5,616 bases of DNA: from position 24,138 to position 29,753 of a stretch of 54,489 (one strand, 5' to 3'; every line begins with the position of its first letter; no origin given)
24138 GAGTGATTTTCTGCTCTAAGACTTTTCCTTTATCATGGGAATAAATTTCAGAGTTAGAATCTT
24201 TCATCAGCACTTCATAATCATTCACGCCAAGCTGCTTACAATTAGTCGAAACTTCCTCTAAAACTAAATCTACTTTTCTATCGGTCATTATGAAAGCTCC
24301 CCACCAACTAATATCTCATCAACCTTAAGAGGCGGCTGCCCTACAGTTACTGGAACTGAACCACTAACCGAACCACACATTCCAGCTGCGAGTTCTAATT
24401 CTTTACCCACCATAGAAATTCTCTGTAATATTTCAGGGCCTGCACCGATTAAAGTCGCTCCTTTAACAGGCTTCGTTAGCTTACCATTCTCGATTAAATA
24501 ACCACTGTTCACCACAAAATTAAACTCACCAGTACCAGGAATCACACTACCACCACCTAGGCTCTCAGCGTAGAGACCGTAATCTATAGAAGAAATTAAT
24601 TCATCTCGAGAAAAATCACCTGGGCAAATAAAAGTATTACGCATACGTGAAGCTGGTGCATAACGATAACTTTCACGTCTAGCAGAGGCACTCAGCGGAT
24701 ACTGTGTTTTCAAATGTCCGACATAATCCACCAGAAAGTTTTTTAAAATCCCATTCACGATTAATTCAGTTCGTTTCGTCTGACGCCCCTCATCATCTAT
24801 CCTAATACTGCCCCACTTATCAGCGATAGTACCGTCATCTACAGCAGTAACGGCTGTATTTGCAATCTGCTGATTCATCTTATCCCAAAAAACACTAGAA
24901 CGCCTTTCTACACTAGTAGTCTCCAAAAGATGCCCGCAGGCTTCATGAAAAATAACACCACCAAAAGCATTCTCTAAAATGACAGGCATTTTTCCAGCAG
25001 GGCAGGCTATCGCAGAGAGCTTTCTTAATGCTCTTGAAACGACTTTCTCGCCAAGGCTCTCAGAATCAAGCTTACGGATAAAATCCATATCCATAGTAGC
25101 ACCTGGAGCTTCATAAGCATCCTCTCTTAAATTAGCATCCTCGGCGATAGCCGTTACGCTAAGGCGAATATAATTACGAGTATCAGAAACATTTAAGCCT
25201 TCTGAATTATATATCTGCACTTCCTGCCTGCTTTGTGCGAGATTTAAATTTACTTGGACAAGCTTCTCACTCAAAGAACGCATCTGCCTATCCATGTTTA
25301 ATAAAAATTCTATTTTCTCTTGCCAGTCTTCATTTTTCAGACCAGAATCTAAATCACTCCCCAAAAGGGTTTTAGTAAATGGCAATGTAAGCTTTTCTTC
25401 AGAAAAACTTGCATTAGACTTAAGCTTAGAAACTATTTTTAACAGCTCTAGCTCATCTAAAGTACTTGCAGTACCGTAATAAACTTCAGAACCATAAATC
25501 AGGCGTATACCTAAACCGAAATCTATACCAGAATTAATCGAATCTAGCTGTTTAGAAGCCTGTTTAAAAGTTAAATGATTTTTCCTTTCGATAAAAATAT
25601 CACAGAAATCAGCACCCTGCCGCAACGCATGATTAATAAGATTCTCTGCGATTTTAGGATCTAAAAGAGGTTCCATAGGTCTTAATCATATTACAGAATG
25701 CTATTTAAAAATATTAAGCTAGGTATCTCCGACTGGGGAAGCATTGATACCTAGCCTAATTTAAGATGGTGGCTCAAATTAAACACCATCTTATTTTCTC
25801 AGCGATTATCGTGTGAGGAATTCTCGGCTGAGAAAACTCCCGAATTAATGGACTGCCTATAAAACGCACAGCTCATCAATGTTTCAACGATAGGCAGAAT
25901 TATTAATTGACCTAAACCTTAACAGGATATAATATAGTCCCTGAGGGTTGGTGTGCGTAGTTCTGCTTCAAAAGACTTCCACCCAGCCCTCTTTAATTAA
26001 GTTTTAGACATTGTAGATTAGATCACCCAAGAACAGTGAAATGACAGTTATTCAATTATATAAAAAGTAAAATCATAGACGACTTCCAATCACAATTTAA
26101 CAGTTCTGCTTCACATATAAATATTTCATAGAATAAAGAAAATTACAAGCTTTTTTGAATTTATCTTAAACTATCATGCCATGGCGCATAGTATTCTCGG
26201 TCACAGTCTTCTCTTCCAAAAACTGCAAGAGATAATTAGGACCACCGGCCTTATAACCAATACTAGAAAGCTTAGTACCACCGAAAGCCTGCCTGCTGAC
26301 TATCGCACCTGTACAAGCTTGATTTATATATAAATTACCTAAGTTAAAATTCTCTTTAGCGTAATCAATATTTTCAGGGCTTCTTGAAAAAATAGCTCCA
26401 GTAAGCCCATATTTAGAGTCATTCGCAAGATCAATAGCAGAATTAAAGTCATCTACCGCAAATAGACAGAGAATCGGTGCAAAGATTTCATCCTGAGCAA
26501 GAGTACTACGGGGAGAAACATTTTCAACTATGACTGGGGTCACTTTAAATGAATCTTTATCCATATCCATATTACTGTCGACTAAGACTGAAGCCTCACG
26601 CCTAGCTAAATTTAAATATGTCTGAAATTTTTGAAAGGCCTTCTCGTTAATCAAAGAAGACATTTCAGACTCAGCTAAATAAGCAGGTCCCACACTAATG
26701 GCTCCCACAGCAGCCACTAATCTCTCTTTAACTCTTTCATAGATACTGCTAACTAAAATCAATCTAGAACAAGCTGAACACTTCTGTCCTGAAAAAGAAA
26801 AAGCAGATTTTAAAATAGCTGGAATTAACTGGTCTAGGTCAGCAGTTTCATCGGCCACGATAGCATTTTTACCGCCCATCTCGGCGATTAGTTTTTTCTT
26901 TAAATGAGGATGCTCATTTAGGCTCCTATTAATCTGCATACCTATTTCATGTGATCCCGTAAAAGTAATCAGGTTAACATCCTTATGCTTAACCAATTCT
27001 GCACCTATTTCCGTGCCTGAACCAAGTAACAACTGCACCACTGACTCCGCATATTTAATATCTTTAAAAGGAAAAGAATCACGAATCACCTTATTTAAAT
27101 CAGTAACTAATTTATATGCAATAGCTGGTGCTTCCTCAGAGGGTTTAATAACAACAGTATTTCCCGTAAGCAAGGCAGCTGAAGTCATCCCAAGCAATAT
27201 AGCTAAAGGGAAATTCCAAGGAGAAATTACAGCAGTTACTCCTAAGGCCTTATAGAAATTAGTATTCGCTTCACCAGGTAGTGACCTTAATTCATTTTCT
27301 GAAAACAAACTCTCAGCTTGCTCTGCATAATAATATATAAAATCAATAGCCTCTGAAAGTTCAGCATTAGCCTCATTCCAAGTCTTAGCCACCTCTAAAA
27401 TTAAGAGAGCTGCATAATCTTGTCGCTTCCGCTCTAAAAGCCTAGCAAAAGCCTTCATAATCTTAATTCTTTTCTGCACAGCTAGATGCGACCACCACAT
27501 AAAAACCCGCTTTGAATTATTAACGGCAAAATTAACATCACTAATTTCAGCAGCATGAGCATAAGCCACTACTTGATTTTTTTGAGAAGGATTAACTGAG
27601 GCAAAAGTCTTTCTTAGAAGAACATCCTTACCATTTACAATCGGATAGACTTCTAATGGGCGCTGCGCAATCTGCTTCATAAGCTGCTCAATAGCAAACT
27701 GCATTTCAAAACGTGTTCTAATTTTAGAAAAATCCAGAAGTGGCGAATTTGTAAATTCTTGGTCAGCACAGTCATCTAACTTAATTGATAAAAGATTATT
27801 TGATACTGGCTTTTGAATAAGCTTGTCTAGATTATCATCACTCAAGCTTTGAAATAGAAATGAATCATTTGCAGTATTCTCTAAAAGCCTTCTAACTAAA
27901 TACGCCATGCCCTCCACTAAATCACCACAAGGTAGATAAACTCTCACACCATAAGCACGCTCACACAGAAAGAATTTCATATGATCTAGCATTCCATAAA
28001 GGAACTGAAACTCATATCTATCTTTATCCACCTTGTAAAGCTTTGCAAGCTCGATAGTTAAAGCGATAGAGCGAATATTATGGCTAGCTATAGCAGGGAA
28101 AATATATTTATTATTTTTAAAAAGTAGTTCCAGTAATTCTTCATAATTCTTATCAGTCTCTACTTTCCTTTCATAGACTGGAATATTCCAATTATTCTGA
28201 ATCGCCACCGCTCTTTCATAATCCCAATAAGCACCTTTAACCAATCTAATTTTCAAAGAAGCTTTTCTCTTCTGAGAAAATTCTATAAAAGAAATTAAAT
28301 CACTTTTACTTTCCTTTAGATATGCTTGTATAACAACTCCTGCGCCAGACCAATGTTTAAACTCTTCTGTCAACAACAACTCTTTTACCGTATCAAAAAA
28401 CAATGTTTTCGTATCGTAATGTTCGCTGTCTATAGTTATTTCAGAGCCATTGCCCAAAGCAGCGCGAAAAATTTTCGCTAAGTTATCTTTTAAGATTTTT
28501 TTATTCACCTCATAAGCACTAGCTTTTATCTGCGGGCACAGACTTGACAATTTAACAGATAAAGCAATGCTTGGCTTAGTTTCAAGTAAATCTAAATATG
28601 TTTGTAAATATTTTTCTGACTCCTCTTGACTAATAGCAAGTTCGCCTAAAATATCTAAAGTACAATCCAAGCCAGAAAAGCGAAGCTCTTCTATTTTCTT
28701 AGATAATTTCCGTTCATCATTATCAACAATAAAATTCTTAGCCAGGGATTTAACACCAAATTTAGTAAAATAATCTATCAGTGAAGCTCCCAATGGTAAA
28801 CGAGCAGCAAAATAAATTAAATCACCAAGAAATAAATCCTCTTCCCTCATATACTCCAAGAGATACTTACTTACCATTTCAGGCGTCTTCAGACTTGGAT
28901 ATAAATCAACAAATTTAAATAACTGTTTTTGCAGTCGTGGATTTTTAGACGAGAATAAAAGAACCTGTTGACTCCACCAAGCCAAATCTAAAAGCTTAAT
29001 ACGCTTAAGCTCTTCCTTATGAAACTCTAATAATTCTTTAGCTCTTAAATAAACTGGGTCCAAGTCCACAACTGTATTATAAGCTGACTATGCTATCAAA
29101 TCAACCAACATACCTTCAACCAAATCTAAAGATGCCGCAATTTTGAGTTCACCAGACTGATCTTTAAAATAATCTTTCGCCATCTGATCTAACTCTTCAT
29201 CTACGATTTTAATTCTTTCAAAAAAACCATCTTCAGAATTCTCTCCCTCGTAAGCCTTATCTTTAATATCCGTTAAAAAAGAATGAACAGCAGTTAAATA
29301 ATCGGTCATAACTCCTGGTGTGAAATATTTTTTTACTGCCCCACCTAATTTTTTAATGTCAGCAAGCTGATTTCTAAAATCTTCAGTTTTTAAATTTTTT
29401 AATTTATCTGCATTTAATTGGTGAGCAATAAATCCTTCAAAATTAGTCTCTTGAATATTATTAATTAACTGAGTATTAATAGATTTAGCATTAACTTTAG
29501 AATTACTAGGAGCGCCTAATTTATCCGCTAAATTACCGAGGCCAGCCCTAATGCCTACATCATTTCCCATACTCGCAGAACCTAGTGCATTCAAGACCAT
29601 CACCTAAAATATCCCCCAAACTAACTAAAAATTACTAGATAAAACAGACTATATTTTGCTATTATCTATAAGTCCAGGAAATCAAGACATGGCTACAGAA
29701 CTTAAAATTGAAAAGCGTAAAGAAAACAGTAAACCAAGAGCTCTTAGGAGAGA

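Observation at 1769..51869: R1: dense family of ~121-bp palindromic-ended elements with a conserved core and terminal arms that co-vary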

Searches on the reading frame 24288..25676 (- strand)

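Call 81: search_protein_families(library=pfam, proteins=[window:24288-25676:-], max_evalue=0.00001)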
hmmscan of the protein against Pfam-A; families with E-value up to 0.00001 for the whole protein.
window:24288-25676:- (462 aa): 3 families
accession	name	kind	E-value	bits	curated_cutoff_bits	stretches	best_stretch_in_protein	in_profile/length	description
PF19289.4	PmbA_TldD_3rd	-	3.5e-59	200.1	22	1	228-459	2-220/220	PmbA/TldA metallopeptidase C-terminal domain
PF19290.4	PmbA_TldD_2nd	-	4.2e-19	69.4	20.9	1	119-220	9-109/109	PmbA/TldA metallopeptidase central domain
PF01523.21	PmbA_TldD_1st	-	7.6e-08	32.8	20.9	1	25-89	1-65/65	PmbA/TldA metallopeptidase domain 1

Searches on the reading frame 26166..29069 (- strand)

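Call 81: search_protein_families(library=pfam, proteins=[window:26166-29069:-], max_evalue=0.00001)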
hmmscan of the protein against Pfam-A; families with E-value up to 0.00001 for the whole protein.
window:26166-29069:- (967 aa): 4 families
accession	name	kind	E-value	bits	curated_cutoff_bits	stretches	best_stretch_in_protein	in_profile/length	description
PF00171.27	Aldedh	-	1.6e-122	409.8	23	1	487-956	7-461/461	Aldehyde dehydrogenase family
PF01619.24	Pro_dh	-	2.5e-80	270.5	27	1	123-405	2-276/278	Proline dehydrogenase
PF18083.6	PutA_N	-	6.5e-13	49.1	25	1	22-113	18-113/113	Proline utilization A N-terminal domain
PF05893.19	LuxC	-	1.4e-06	27.9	21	1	606-789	86-260/401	Acyl-CoA reductase (LuxC)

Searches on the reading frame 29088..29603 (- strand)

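Call 81: search_protein_families(library=pfam, proteins=[window:29088-29603:-], max_evalue=0.00001)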
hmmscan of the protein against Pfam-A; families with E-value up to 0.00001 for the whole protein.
window:29088-29603:- (171 aa): 1 family
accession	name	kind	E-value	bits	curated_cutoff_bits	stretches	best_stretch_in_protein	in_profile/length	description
PF03885.18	DUF327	-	6.8e-14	52.5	25.8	1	49-169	20-142/143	Protein of unknown function (DUF327)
